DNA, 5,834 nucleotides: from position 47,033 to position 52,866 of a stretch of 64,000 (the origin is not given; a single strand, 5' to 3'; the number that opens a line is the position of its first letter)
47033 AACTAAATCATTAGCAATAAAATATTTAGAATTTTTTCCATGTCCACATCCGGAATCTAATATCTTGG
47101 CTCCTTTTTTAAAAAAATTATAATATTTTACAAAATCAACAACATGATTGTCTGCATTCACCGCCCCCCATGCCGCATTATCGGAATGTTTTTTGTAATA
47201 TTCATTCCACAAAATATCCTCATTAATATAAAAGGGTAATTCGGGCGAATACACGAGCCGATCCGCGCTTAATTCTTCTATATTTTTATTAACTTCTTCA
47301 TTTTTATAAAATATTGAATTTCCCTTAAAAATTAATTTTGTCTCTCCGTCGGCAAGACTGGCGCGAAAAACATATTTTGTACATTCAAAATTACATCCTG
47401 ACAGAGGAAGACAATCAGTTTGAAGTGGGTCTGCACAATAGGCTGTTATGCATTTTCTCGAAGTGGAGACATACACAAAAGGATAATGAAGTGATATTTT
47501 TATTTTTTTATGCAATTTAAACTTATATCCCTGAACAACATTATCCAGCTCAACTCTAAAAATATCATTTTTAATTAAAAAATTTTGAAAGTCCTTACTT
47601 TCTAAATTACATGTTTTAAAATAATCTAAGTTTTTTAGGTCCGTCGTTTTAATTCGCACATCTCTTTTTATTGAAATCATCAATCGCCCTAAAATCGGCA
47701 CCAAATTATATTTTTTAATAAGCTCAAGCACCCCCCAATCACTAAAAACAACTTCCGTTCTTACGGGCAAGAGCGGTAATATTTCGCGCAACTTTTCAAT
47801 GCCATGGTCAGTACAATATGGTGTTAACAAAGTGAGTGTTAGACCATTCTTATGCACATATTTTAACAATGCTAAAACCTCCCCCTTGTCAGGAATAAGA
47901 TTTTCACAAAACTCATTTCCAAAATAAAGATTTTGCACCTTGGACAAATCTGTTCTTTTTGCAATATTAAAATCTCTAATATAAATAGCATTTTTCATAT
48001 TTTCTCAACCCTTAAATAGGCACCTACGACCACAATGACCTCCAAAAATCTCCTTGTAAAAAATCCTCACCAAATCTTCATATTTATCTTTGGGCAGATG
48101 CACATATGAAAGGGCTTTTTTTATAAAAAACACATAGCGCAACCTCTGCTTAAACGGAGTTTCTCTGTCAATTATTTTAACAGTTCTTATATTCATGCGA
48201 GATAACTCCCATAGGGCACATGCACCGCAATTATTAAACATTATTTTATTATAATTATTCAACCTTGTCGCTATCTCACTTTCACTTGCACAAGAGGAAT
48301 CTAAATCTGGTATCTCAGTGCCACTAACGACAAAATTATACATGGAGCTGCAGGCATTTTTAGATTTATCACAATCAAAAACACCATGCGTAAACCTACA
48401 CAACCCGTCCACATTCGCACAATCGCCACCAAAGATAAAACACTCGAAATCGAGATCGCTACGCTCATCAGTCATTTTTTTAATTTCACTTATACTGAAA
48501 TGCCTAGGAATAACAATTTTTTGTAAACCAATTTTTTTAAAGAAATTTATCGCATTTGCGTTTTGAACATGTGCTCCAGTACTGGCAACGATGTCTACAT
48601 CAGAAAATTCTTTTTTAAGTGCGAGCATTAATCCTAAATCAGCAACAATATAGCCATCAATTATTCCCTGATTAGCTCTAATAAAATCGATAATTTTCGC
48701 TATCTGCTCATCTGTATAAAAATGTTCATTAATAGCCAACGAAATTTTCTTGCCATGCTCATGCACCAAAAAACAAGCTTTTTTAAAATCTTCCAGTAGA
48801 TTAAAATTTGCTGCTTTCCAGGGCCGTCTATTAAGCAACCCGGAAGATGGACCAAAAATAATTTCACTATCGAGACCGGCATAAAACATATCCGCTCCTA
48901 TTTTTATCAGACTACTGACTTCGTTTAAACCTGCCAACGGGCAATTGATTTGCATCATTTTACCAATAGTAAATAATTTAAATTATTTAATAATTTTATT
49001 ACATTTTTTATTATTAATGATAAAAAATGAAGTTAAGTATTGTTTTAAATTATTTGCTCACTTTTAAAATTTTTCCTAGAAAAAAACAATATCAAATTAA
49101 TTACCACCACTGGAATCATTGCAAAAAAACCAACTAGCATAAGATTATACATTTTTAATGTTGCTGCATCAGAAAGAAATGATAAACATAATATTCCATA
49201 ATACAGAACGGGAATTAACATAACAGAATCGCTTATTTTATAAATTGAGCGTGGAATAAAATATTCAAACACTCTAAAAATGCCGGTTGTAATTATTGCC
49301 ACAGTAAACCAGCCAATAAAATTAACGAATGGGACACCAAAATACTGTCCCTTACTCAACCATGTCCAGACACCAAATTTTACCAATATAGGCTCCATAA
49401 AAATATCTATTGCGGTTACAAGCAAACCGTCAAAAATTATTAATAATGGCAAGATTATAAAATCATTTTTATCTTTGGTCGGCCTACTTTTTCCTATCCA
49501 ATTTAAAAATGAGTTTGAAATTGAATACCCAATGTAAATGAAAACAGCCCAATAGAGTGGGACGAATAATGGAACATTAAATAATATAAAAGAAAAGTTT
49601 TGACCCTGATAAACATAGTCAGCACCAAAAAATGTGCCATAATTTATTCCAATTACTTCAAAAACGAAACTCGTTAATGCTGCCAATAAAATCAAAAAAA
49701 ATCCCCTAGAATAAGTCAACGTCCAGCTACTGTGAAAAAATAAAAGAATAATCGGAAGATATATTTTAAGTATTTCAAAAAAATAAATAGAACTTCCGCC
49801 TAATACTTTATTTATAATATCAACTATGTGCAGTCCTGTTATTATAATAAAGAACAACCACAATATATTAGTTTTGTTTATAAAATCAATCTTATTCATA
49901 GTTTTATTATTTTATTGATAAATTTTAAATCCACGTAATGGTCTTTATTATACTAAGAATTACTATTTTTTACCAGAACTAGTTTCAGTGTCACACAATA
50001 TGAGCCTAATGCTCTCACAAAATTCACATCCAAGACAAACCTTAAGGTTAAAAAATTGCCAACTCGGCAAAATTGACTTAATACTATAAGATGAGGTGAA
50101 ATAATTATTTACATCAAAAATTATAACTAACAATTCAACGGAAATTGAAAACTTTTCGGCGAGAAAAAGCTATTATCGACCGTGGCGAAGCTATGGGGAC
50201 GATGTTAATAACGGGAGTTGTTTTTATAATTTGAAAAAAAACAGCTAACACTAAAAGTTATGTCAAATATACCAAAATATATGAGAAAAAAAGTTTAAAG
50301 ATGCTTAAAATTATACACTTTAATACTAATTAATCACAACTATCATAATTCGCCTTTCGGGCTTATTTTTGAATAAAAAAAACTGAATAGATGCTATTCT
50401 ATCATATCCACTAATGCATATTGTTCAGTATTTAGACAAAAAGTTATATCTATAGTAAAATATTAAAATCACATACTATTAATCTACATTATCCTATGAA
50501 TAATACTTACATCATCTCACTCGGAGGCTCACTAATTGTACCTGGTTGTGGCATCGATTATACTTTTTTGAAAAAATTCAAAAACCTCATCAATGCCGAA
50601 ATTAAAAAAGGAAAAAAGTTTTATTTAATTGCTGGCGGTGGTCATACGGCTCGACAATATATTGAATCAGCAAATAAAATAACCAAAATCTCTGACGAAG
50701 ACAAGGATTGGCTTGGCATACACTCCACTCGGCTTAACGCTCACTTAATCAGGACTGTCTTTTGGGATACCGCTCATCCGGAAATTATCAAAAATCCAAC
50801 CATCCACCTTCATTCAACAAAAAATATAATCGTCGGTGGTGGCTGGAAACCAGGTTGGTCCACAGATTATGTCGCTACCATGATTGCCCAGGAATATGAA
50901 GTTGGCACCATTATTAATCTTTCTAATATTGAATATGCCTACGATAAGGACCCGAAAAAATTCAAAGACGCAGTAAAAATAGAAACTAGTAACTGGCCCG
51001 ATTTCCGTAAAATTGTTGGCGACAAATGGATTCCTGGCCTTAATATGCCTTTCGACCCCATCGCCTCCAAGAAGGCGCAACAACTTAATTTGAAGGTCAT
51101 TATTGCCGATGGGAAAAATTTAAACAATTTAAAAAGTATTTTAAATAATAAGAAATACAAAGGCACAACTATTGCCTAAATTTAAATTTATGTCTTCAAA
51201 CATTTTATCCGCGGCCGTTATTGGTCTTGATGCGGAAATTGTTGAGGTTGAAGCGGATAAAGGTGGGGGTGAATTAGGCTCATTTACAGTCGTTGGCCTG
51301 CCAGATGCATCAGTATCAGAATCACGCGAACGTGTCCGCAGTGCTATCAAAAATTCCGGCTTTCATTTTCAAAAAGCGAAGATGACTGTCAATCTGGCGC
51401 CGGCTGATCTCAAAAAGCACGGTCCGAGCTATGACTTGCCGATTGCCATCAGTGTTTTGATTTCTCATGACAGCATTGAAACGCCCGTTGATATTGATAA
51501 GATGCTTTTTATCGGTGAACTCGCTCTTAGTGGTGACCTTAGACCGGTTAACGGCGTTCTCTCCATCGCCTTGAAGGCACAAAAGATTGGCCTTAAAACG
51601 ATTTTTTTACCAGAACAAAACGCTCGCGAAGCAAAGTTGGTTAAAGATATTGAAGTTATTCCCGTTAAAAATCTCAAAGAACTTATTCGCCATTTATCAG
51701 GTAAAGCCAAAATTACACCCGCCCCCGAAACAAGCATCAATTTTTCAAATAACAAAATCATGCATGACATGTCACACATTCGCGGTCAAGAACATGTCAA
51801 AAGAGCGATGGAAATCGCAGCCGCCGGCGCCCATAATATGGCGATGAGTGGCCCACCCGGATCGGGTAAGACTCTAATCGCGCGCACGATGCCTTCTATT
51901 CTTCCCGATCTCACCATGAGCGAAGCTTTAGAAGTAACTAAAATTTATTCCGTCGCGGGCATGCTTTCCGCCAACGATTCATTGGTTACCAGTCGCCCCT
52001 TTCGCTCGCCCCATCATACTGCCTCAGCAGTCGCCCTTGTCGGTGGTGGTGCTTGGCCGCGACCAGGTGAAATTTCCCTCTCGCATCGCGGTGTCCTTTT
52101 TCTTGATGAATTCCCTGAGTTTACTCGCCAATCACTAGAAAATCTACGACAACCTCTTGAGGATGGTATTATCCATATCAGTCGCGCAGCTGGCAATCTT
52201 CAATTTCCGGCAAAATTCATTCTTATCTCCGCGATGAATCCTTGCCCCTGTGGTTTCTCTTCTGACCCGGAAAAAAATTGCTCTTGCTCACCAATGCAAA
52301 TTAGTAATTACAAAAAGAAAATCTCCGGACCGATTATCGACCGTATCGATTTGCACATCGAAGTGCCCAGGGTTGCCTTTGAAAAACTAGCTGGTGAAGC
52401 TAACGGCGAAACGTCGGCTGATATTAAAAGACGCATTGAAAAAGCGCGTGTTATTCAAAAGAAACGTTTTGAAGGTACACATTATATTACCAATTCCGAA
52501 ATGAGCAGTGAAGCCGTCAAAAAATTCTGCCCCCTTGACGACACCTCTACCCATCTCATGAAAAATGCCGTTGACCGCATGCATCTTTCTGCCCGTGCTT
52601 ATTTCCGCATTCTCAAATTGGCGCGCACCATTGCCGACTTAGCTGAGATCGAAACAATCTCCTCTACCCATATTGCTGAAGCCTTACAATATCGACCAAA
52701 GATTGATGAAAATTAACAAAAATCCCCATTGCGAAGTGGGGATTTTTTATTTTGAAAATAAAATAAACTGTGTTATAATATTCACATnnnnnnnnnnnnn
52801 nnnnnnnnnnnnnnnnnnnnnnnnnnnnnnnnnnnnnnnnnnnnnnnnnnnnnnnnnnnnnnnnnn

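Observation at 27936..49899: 22-gene single-strand operon: His-Xaa-Ser peptide, eight radical SAM enzymes, YcaO, UbiU/UbiV-like pair, UbiA prenyltransferase, PP-loop ATPase and A24-like peptidase, a candidate undescribed maturation system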

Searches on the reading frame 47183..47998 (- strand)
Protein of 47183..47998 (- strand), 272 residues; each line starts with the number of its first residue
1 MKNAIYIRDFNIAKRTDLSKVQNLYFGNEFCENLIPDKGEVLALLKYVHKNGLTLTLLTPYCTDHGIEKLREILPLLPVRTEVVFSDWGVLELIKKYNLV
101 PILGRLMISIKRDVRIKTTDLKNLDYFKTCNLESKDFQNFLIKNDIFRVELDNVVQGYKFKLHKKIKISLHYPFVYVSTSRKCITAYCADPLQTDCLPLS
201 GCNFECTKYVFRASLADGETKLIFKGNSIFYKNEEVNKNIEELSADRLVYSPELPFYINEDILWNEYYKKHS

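Call 36: search_solved_structures(query=window:47183-47998:-, max_evalue=10)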
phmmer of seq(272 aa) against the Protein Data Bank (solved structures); distinct sequences matched with E-value up to 10: 1.
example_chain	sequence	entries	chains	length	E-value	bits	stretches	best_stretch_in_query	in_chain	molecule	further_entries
1tc3_C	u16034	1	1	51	0.9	12.1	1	161-193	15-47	PROTEIN (TC3 TRANSPOSASE)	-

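Call 58: search_protein_families(library=pfam, alignment_id=A3, max_evalue=1)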
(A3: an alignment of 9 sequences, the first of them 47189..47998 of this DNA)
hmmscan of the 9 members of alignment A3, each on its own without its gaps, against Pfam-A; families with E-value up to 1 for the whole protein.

A. member 1, window:47189-47998:- (270 aa): 0 families

B. families by the number of members that match (of 9 scanned): 0 families

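Call 60: search_solved_structures(query=A3, max_evalue=10)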
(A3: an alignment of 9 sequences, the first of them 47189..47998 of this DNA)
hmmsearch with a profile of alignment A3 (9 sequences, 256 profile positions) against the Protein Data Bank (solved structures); distinct sequences matched with E-value up to 10: 3.
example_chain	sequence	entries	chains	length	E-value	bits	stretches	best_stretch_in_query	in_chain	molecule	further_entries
2ri7_A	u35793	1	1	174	0.1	15.5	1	18-80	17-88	Nucleosome-remodeling factor subunit BPTF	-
6aze_A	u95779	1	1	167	0.15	14.9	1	21-80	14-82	Nucleosome-remodeling factor subunit BPTF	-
2f6j_A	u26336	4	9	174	0.16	14.8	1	21-80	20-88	bromodomain PHD finger transcription factor | Nucleosome-remodeling factor subunit BPTF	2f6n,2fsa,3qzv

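Call 77: predict_structure(protein=window:47189-47998:-)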
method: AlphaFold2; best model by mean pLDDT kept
length: 270 residues; sequences in the alignment: 1
mean_pLDDT: 44.7   pTM: 0.38
mean pLDDT of the five models: 44.7, 40.5, 39.9, 39.4, 36.5
residues with pLDDT >= 90: 0; 70-90: 28; 50-70: 75; < 50: 167
segments of 3 or more residues with pLDDT < 50: 107-270
pLDDT, mean of each block of 10 residues (from residue 1): 61 69 67 62 72 64 70 67 55 63 53 35 32 42 40 29 30 30 30 28 27 31 34 35 29 25 27
secondary structure, 60 per line:
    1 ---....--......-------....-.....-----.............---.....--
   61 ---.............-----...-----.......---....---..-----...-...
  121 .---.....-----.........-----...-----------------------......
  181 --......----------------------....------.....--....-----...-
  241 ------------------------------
elements in order: E4-7 H10-15 E23-26 H28-32 H38-50 E54-58 H64-76 E82-84 H90-96 H100-103 E114-116 H118-121 H125-129 H135-143 E149-151 E175-180 E183-188 E211-214 E221-225 E228-231

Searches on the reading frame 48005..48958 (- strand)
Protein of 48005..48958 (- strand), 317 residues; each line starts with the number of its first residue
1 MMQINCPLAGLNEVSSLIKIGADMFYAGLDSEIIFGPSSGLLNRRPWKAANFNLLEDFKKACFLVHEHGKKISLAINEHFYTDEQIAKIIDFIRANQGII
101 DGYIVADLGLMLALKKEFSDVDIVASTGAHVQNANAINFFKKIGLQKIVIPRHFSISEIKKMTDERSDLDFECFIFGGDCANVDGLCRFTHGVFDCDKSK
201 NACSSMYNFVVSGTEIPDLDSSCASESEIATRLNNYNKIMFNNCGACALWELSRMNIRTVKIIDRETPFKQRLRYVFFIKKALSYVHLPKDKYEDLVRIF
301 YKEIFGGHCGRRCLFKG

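Call 4: search_protein_families(library=ncbifam, proteins=[window:48005-48958:-], max_evalue=0.01)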
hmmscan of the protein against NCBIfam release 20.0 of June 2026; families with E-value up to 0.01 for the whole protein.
window:48005-48958:- (317 aa): 4 families
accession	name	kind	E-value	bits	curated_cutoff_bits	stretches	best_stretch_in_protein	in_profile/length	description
NF047963.1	quinone_UbiU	equivalog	3.7e-22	78.9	440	1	2-191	1-180/331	ubiquinone anaerobic biosynthesis protein UbiU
NF011996.0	PRK15452.1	equivalog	9.9e-18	64.2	534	1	49-204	41-195/449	prephenate-dependent tRNA uridine(34) hydroxylase TrhP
NF047965.1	quinone_UbiV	equivalog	0.00087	18.9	275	1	65-179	56-165/292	ubiquinone anaerobic biosynthesis protein UbiV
NF011991.0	PRK15447.1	equivalog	0.0016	17.9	283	1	65-177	57-169/302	U32 family peptidase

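Call 6: search_protein_families(library=pfam, proteins=[window:48005-48958:-], max_evalue=0.01)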
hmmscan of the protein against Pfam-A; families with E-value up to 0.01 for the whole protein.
window:48005-48958:- (317 aa): 1 family
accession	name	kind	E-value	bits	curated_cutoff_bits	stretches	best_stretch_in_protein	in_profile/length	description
PF01136.24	Peptidase_U32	-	6.5e-27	94.8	22.4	1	99-268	15-180/233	Peptidase family U32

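Call 61: search_solved_structures(query=A4, max_evalue=0.1)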
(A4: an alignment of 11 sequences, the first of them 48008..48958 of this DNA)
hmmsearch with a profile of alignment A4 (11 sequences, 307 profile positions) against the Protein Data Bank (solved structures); distinct sequences matched with E-value up to 0.1: 1.
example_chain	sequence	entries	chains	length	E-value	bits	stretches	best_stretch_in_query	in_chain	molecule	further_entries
5ey5_A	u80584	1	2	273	0.013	18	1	13-104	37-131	LBCATS-a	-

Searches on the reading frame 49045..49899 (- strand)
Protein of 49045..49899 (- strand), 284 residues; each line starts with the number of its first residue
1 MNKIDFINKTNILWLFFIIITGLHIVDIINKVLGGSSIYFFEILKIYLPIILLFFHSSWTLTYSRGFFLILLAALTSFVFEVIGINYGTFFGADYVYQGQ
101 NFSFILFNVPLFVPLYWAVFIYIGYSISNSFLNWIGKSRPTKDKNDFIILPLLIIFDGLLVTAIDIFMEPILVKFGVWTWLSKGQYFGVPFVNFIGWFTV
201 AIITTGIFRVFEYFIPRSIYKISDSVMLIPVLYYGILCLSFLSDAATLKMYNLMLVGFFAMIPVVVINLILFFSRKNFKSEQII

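Call 4: search_protein_families(library=ncbifam, proteins=[window:49045-49899:-], max_evalue=0.01)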
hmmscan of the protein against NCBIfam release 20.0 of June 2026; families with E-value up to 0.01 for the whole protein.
window:49045-49899:- (284 aa): 3 families
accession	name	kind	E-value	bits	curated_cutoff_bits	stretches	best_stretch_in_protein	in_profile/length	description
TIGR03460.1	crt_membr_arch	equivalog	2.2e-11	44.1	154.7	1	23-242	24-217/248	bisanhydrobacterioruberin hydratase CruF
NF041333.1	CruF_Halo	equivalog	2.5e-08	33.7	300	1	69-208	77-204/268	bisanhydrobacterioruberin hydratase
NF045693.1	GCarotHydoxCruF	equivalog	3.1e-08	33.3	400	1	46-269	59-277/310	gamma-carotene 1'-hydroxylase CruF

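Call 6: search_protein_families(library=pfam, proteins=[window:49045-49899:-], max_evalue=0.01)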
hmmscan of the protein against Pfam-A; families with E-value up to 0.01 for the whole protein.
window:49045-49899:- (284 aa): 1 family
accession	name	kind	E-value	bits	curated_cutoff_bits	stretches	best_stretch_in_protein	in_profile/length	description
PF04240.17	Caroten_synth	-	2.1e-23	83.8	25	1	46-258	6-203/209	Carotenoid biosynthesis protein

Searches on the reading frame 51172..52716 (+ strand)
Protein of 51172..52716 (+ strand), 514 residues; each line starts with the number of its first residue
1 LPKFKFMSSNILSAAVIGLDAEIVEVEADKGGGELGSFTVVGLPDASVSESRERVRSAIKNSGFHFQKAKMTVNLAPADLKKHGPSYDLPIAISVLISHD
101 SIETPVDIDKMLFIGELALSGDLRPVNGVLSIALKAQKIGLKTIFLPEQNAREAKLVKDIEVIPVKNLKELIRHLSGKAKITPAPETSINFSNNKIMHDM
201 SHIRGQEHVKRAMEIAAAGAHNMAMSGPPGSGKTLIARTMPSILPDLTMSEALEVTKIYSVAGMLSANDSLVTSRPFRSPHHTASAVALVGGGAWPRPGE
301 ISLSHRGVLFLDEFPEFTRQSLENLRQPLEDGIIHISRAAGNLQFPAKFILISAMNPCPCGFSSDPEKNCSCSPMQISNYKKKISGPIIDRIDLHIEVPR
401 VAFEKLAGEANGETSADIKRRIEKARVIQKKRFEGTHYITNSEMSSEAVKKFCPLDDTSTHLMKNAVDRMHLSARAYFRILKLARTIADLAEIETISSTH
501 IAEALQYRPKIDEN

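Call 12: search_protein_families(library=pfam, proteins=[window:51172-52716:+], max_evalue=0.01)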
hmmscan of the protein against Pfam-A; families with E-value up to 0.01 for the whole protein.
window:51172-52716:+ (514 aa): 9 families
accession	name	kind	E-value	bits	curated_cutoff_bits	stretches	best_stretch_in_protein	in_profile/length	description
PF01078.27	Mg_chelatase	-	5e-93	310.7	20.3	1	199-405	1-206/207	Magnesium chelatase, subunit ChlI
PF13541.12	ChlI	-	1.4e-42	144.9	27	1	25-150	2-121/121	Subunit ChlI of Mg-chelatase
PF13335.12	Mg_chelatase_C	-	4.4e-32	111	26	1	412-508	1-94/94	Magnesium chelatase, subunit ChlI C-terminal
PF05362.19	Lon_C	-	1.8e-09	37.9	21.1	1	47-174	69-201/205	Lon protease (S16) C-terminal proteolytic domain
PF07728.20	AAA_5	-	2.5e-06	28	22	1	224-359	3-125/139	AAA domain (dynein-related subfamily)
PF00493.29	MCM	-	9.4e-06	25.3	23.3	1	298-364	114-180/224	MCM P-loop domain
PF00158.32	Sigma54_activat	-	0.00056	20.1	20.2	1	208-356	10-142/168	Sigma-54 interaction domain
PF00004.35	AAA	-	0.0022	18.9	21.2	0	224-244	2-22/131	ATPase family associated with various cellular activities (AAA)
PF05496.18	RuvB_N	-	0.0027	17.9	27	0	201-242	7-55/159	Holliday junction DNA helicase RuvB P-loop domain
